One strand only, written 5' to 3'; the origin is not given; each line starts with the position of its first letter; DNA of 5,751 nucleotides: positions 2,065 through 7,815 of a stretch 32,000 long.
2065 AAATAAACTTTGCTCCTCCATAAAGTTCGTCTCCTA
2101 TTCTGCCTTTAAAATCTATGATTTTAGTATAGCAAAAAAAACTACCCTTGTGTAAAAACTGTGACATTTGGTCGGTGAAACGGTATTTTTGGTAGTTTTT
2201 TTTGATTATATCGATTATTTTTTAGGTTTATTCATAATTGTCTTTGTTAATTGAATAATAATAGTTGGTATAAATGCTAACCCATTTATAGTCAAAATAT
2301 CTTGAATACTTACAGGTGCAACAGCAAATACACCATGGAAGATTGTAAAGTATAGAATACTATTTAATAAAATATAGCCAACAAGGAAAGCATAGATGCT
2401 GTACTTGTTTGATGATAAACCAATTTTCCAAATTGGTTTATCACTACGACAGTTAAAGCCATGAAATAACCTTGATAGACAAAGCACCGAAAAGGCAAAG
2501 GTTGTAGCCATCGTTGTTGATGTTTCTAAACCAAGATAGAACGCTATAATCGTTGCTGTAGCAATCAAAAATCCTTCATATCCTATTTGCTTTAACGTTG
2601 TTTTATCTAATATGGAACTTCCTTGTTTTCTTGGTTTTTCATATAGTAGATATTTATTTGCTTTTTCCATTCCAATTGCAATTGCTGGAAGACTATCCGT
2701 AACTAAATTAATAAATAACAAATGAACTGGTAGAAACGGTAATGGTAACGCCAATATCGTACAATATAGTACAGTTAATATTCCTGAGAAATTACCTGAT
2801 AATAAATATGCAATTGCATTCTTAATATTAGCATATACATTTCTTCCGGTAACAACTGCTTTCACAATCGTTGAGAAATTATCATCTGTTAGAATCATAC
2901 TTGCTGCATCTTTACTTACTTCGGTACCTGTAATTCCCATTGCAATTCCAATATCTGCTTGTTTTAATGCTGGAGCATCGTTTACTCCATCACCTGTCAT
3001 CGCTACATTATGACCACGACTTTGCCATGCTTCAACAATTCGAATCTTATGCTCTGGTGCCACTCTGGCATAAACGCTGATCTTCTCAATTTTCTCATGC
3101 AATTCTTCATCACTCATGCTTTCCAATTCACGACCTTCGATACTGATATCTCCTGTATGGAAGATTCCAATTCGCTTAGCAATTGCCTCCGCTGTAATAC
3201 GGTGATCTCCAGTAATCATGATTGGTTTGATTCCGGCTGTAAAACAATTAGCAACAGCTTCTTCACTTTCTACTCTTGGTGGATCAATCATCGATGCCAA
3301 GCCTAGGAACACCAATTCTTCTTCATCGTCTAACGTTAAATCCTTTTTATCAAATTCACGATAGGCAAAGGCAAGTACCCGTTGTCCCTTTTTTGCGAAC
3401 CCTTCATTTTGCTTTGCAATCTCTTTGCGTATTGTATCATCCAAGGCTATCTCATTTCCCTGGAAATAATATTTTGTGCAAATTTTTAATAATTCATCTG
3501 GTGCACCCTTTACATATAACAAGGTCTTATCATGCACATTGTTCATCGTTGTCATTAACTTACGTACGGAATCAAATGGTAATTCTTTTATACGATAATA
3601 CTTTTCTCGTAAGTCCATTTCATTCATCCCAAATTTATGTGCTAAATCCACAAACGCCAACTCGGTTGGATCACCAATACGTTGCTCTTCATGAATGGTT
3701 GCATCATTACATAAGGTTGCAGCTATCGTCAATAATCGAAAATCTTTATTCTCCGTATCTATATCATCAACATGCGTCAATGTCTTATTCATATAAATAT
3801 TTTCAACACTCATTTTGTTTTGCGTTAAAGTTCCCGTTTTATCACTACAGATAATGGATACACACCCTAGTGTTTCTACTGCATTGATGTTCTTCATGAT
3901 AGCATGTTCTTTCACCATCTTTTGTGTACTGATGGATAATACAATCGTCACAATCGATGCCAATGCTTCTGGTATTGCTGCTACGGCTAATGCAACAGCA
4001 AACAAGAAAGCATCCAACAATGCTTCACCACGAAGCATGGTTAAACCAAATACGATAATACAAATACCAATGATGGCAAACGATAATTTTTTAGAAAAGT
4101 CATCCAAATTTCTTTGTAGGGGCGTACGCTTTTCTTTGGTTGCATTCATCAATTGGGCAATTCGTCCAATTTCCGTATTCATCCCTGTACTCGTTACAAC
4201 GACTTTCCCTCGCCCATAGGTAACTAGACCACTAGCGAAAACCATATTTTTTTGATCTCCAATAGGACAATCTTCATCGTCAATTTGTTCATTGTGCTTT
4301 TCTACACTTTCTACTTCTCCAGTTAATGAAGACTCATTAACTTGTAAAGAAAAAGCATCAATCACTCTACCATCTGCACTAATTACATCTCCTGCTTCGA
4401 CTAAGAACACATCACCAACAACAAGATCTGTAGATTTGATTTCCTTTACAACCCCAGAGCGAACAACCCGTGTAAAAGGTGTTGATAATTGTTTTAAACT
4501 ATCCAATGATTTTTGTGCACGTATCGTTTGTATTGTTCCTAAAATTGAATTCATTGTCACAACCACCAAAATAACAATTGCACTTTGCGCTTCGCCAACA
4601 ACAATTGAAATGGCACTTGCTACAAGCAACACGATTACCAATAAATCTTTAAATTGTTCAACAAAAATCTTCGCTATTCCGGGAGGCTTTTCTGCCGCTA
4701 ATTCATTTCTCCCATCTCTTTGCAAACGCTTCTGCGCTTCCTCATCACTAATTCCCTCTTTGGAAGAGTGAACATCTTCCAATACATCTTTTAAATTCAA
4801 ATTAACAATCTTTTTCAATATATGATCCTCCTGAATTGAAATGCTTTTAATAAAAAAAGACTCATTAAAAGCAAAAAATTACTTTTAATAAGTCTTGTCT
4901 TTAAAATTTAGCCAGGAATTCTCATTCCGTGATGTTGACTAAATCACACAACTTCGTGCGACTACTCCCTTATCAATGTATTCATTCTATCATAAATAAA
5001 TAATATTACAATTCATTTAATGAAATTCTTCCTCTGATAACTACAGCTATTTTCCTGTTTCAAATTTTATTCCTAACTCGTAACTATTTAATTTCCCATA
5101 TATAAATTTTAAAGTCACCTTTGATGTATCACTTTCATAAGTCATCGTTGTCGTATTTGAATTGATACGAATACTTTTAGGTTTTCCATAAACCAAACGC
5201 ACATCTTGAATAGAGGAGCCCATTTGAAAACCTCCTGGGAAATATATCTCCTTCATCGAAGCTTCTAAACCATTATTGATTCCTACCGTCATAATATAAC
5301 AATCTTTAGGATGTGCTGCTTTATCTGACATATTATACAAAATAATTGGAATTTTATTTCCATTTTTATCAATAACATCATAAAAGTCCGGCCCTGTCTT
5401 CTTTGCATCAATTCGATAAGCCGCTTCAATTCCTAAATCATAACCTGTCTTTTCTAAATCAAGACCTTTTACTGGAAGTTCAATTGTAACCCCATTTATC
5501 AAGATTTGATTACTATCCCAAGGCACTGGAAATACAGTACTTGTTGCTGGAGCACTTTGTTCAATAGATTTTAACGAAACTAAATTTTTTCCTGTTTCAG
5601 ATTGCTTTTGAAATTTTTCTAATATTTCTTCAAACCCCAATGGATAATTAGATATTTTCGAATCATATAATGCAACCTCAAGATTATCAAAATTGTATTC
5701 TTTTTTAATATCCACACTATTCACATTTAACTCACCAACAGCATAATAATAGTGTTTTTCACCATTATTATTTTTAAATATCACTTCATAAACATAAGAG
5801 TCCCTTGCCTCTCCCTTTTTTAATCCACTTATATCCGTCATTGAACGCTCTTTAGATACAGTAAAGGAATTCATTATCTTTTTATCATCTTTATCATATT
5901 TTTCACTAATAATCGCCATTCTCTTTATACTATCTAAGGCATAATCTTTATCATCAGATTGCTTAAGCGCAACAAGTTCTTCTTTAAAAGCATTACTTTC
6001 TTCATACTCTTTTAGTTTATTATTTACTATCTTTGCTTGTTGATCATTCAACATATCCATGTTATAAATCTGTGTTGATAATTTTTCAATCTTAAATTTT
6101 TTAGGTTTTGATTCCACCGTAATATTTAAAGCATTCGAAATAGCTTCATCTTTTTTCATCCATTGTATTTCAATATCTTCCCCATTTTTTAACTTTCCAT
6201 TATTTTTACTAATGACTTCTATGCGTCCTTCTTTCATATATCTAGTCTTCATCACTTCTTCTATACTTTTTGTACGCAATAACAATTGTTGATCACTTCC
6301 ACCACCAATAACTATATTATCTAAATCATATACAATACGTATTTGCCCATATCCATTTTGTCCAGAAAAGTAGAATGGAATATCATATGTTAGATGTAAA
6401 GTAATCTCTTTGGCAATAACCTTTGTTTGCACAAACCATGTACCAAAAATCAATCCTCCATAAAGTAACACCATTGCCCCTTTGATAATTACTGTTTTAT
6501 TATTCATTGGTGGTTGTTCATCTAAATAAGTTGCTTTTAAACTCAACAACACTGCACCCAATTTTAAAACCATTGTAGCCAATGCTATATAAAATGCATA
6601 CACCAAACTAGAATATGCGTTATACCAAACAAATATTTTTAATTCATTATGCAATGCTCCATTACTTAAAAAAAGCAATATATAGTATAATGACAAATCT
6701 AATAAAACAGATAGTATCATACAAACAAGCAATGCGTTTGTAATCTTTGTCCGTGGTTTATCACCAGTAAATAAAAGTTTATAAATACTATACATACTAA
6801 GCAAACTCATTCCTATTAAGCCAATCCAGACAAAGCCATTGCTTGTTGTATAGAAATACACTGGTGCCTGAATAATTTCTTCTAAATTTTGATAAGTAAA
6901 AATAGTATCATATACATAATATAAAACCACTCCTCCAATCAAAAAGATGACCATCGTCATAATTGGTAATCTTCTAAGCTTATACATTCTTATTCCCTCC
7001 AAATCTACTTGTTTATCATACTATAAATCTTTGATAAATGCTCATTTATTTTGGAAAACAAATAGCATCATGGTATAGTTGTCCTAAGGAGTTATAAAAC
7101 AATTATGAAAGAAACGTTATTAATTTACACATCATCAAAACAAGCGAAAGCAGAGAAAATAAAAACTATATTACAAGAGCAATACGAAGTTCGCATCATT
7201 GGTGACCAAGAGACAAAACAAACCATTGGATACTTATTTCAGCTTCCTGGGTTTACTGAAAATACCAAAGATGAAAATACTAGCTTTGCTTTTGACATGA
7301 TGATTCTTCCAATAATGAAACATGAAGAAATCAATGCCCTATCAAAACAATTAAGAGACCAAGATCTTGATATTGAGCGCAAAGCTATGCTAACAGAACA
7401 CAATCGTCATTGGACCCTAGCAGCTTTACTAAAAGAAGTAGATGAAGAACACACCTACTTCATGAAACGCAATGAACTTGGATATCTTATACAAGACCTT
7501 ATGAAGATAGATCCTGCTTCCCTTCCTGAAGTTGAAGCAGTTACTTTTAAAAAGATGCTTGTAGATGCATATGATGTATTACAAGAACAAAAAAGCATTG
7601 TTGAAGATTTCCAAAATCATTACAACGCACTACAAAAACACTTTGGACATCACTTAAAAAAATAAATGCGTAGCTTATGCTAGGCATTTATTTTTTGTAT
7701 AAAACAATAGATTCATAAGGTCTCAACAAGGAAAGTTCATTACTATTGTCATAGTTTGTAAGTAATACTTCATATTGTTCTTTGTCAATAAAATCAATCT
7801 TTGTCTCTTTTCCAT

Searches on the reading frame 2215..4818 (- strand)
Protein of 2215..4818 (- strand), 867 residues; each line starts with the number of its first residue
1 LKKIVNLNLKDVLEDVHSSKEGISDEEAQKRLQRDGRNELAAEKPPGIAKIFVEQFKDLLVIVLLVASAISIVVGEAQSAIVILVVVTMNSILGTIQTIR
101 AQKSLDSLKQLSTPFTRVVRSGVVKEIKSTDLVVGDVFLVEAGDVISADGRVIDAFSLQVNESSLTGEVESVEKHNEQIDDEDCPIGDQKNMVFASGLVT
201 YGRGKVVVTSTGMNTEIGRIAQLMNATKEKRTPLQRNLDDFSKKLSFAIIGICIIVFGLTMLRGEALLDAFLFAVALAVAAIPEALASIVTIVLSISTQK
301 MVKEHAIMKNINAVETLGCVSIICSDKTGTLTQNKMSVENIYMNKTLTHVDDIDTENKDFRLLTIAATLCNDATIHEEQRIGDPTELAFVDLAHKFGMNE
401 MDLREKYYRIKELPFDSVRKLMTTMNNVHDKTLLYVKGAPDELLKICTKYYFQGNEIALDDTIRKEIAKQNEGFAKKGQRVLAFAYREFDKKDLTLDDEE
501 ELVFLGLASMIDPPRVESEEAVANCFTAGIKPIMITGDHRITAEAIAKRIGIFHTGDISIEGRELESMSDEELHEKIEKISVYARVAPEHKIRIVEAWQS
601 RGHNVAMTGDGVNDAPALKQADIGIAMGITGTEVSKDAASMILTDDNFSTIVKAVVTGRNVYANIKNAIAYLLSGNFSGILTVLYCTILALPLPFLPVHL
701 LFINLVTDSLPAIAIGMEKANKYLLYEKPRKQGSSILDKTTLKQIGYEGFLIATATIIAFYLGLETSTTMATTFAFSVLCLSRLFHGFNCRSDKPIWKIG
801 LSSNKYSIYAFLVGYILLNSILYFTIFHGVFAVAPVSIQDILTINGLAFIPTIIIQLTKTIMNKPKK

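Call 8: search_protein_families(library=pfam, proteins=[window:2215-4818:-])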
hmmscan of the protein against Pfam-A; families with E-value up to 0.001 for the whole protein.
window:2215-4818:- (867 aa): 6 families
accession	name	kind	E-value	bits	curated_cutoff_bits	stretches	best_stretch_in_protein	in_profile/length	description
PF00122.25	E1-E2_ATPase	-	1.4e-52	178.3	28.1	1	112-303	3-180/181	E1-E2 ATPase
PF00689.26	Cation_ATPase_C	-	5.5e-41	140.7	27.3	1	692-860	1-174/175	Cation transporting ATPase, C-terminus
PF13246.12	Cation_ATPase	-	1.2e-21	76.9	21.7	1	369-450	2-91/91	Cation transport ATPase (P-type)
PF00690.31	Cation_ATPase_N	-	6.4e-19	67.8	20.4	1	7-71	4-69/69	Cation transporter/ATPase, N-terminus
PF00702.32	Hydrolase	-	6.7e-18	66.2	26.4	1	322-622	3-191/191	haloacid dehalogenase-like hydrolase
PF08282.18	Hydrolase_3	-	0.00025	21.3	20.9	1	594-654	195-254/255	haloacid dehalogenase-like hydrolase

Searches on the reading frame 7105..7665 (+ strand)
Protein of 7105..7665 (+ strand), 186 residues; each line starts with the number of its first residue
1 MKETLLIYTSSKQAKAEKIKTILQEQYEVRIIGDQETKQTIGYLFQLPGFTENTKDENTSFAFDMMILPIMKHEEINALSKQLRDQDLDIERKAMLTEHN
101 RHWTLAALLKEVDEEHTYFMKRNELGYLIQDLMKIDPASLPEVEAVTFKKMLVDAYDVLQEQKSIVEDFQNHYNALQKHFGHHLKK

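Call 7: search_protein_families(library=pfam, proteins=[window:7105-7665:+])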
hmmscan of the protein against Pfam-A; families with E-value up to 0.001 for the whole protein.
window:7105-7665:+ (186 aa): 1 family
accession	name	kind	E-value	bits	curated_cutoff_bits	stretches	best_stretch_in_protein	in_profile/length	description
PF12646.12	DUF3783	-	8.6e-15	54.9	27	1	65-119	2-56/56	Domain of unknown function (DUF3783)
